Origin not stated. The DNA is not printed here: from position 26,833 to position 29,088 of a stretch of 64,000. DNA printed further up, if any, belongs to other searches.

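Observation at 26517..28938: Divergent pair resembling the PplA/Ndh2 core of flavin-based extracellular electron transfer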

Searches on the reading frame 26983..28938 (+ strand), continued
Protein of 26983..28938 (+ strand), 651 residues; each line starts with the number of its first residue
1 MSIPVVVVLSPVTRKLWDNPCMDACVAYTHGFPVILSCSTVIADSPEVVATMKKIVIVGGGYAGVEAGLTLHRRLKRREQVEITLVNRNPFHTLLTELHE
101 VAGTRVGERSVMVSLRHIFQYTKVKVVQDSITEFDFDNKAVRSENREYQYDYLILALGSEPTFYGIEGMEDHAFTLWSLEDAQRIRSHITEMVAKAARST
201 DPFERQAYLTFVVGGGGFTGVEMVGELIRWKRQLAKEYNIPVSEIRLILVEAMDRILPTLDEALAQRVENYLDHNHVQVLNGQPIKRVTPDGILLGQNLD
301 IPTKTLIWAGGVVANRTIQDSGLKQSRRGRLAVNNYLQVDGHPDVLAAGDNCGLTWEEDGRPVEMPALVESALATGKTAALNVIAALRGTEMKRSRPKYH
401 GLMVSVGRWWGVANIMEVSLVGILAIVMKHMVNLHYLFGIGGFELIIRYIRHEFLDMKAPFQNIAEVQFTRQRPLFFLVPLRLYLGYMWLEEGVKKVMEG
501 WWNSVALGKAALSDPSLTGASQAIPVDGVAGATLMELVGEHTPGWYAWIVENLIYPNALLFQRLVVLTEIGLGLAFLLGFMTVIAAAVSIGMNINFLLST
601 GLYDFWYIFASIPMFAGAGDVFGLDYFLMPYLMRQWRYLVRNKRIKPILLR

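Call 26: search_solved_structures(query=L004:7707-8741:-, max_evalue=1e-60, show_alignments=1)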
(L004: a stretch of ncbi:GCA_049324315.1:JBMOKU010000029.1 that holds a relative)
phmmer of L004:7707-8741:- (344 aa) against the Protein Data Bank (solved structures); distinct sequences matched with E-value up to 1e-60: 5.
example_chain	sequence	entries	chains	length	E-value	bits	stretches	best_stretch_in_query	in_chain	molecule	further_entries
7esa_A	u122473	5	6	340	1.8e-73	250.9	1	26-341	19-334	FAD:protein FMN transferase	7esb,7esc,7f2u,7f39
4ifu_A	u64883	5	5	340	3.9e-62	213.6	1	34-340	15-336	FAD:protein FMN transferase | Thiamine biosynthesis lipoprotein ApbE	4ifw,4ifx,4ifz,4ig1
7mgt_A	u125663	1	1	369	1.7e-61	211.5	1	33-340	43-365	FAD:protein FMN transferase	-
4xdt_A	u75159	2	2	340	5e-61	209.9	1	34-340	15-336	FAD:protein FMN transferase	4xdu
4xdr_A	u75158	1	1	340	5.1e-61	209.9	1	34-340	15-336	FAD:protein FMN transferase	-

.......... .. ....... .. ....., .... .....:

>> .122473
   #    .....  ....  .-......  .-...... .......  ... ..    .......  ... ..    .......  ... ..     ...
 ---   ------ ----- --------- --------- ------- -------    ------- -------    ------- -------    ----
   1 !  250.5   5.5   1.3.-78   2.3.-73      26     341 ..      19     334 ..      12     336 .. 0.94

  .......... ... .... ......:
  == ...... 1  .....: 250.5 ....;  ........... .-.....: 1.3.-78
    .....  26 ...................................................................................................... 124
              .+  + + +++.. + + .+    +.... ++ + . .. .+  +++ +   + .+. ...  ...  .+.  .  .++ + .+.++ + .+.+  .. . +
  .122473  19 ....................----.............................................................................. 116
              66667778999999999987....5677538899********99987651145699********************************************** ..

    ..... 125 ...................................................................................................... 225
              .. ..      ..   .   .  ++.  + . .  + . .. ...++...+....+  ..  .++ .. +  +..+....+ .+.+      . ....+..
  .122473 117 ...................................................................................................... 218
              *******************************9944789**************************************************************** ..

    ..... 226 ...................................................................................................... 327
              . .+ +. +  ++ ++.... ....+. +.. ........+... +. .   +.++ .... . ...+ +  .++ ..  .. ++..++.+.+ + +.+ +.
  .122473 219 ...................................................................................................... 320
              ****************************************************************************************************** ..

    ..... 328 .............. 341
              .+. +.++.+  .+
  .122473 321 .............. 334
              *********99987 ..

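Call 34: list_cluster_members(proteins=[P0001, P0005, P0007, P0002, P0004, P0006])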
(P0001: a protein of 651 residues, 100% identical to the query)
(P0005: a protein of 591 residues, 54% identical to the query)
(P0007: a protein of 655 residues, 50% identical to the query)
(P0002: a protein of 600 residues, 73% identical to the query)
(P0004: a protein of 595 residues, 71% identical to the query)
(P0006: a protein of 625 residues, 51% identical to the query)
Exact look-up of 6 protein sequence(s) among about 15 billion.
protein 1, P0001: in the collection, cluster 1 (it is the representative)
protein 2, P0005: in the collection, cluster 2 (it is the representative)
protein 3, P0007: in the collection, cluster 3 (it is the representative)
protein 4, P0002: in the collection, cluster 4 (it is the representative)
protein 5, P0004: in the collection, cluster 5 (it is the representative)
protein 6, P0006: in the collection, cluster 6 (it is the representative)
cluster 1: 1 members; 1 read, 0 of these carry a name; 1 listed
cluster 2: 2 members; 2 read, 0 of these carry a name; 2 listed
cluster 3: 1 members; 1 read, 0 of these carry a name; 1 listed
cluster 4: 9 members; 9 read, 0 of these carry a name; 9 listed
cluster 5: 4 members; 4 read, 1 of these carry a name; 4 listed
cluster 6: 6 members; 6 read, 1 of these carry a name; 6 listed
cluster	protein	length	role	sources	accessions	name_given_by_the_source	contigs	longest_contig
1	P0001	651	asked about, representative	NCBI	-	-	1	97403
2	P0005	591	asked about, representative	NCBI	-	-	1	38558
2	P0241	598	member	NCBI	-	-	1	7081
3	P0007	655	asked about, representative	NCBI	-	-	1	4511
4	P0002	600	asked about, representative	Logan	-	-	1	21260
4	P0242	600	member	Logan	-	-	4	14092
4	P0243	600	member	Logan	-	-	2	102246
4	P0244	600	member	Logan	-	-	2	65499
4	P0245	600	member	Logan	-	-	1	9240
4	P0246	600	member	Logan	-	-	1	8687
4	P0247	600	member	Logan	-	-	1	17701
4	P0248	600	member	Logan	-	-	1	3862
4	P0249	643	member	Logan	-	-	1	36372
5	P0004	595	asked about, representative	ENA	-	-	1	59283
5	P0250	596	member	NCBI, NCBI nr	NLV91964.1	MAG: FAD-dependent oxidoreductase [Firmicutes bacterium] | FAD-dependent oxidoreductase [Bacillota bacterium]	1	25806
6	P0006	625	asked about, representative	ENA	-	-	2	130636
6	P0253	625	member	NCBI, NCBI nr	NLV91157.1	MAG: FAD-dependent oxidoreductase [Firmicutes bacterium] | FAD-dependent oxidoreductase [Bacillota bacterium]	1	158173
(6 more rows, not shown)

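Call 35: find_encoding_contigs(protein=P0007, flank=10000, max_places=2)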
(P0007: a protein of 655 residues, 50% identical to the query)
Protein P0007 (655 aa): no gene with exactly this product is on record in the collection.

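Call 36: find_encoding_contigs(protein=P0253, flank=10000, max_places=1)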
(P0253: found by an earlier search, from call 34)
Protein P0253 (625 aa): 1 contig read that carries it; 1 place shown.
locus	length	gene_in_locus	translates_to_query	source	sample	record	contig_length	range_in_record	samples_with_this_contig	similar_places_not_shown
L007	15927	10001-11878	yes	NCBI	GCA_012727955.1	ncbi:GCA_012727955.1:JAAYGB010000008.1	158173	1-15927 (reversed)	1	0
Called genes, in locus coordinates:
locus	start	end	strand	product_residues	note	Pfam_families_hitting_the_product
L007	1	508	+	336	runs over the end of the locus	PF01368:DHH, PF02272:DHHA1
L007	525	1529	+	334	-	PF01509:TruB_N, PF16198:TruB_C_2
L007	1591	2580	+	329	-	PF06574:FAD_syn, PF01687:Flavokinase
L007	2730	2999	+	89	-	PF00312:Ribosomal_S15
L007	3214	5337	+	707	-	PF01138:RNase_PH, PF03725:RNase_PH_C, PF03726:PNPase, PF01138:RNase_PH, PF00013:KH_1, PF00575:S1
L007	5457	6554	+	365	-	PF12982:DUF3866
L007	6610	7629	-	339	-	PF00348:polyprenyl_synt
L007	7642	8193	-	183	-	PF07456:Hpre_diP_synt_I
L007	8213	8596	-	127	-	PF07009:NusG_II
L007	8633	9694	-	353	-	PF02424:ApbE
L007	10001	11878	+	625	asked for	PF00070:Pyr_redox (faint), PF07992:Pyr_redox_2, PF04173:DoxD (faint), PF07681:DoxX (faint)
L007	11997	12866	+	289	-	PF01784:DUF34_NIF3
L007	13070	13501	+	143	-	PF02381:MraZ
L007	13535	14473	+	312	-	PF01795:Methyltransf_5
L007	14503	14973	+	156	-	PF04977:DivIC (weak)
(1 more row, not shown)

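Call 37: find_encoding_contigs(protein=P0250, flank=10000, max_places=1)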
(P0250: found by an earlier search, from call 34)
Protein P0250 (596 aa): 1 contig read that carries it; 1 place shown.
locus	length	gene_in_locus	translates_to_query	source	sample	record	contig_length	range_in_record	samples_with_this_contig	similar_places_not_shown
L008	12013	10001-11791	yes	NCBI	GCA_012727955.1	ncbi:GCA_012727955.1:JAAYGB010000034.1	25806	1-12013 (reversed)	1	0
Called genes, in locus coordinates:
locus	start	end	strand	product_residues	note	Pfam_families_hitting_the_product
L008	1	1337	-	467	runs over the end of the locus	PF02878:PGM_PMM_I, PF02879:PGM_PMM_II, PF02880:PGM_PMM_III, PF00408:PGM_PMM_IV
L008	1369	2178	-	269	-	PF00596:Aldolase_II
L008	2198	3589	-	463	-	PF01554:MatE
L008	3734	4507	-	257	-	PF00037:Fer4 (weak), PF12797:Fer4_2 (weak), PF12837:Fer4_6 (weak), PF13237:Fer4_10, PF14697:Fer4_21 (weak), PF12838:Fer4_7 (weak), PF13187:Fer4_9 (weak), PF27217:AF_0155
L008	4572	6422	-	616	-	PF03717:PBP_dimer, PF00905:Transpeptidase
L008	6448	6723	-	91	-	PF02583:Trns_repr_metal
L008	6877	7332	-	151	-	-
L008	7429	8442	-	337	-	PF00356:LacI, PF00532:Peripla_BP_1, PF13407:Peripla_BP_4, PF13377:Peripla_BP_3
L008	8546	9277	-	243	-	PF03009:GDPD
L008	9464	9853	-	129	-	PF04205:FMN_bind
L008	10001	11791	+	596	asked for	PF00070:Pyr_redox (faint), PF07992:Pyr_redox_2, PF04173:DoxD (weak)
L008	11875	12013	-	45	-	?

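Call 40: find_related_loci(query=A1, collection=genome_contigs, flank=10000)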
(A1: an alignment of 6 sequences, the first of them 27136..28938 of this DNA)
Query A1 (600 aa) in genome_contigs; peptide patterns used: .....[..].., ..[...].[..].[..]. (x = any residue, [..] = any of these).
461 stretches matched a pattern; 412 encode a relative of the query (tblastn E <= 1e-3); the best 80 are kept; 80 distinct loci.
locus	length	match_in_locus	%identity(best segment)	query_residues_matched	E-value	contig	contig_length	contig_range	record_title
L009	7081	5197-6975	54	1-595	0e+0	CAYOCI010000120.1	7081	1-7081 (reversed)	MAG TPA_asm: uncultured Clostridia bacterium isolate binchicken_co158_4 genome assembly, contig: NODE_8757_length_7081_c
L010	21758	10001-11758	54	1-595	0e+0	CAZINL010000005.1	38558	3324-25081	MAG TPA_asm: uncultured Clostridia bacterium isolate binchicken_co152_297 genome assembly, contig: NODE_1247_length_3855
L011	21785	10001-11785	49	1-595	0e+0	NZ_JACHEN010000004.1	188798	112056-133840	Anaerosolibacter carboniphilus strain DSM 103526 Ga0415316_04, whole genome shotgun sequence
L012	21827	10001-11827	49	1-598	0e+0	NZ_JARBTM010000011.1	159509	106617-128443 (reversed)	MAG: Anaerosolibacter sp. isolate L_E1_T20_C_bin.128 scaffold_303, whole genome shotgun sequence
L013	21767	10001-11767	53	1-590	0e+0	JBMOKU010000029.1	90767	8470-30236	MAG: Bacillota bacterium isolate Betzabe_MAG006 MAG006_29, whole genome shotgun sequence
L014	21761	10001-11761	51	1-589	0e+0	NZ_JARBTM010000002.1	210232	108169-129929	MAG: Anaerosolibacter sp. isolate L_E1_T20_C_bin.128 scaffold_106, whole genome shotgun sequence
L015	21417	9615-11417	50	1-591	0e+0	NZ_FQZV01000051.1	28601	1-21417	Geosporobacter subterraneus DSM 17957, whole genome shotgun sequence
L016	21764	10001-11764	50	3-600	0e+0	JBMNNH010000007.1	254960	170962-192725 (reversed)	MAG: Acetivibrionales bacterium isolate SBF912LR0HQ0143 contig_33444, whole genome shotgun sequence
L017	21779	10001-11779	50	1-595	0e+0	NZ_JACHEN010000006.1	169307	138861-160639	Anaerosolibacter carboniphilus strain DSM 103526 Ga0415316_06, whole genome shotgun sequence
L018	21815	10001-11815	49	1-595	0e+0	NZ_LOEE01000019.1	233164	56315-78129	Thermotalea metallivorans strain B2-1 AN619_contig000026, whole genome shotgun sequence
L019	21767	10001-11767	51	2-600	0e+0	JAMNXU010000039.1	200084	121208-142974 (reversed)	MAG: Bacillota bacterium isolate Bin_1 Bin_1_scaffold_25, whole genome shotgun sequence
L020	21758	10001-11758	51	2-592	0e+0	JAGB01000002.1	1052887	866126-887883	Caldicoprobacter oshimai DSM 21659 K363DRAFT_scaffold00002.2_C, whole genome shotgun sequence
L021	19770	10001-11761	51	2-599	0e+0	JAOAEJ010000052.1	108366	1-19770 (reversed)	MAG: Clostridia bacterium isolate SKW257 k141_167797, whole genome shotgun sequence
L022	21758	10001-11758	51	2-592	0e+0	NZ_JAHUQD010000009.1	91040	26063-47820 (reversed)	Caldicoprobacter algeriensis strain TH7C1 NODE_9_length_91040_cov_41.199047, whole genome shotgun sequence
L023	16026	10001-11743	49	1-591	0e+0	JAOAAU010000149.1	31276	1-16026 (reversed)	MAG: Clostridia bacterium isolate SKW158 k141_1683626, whole genome shotgun sequence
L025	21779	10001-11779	49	1-595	0e+0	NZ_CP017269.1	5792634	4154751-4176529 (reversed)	Geosporobacter ferrireducens strain IRF9 chromosome, complete genome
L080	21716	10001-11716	40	2-584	3e-144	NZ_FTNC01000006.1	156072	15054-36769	Halanaerobium kushneri strain ATCC 700103, whole genome shotgun sequence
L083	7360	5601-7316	40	2-584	2e-144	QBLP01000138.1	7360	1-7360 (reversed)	MAG: Halanaerobium sp. isolate 5-U2 scaffold_169, whole genome shotgun sequence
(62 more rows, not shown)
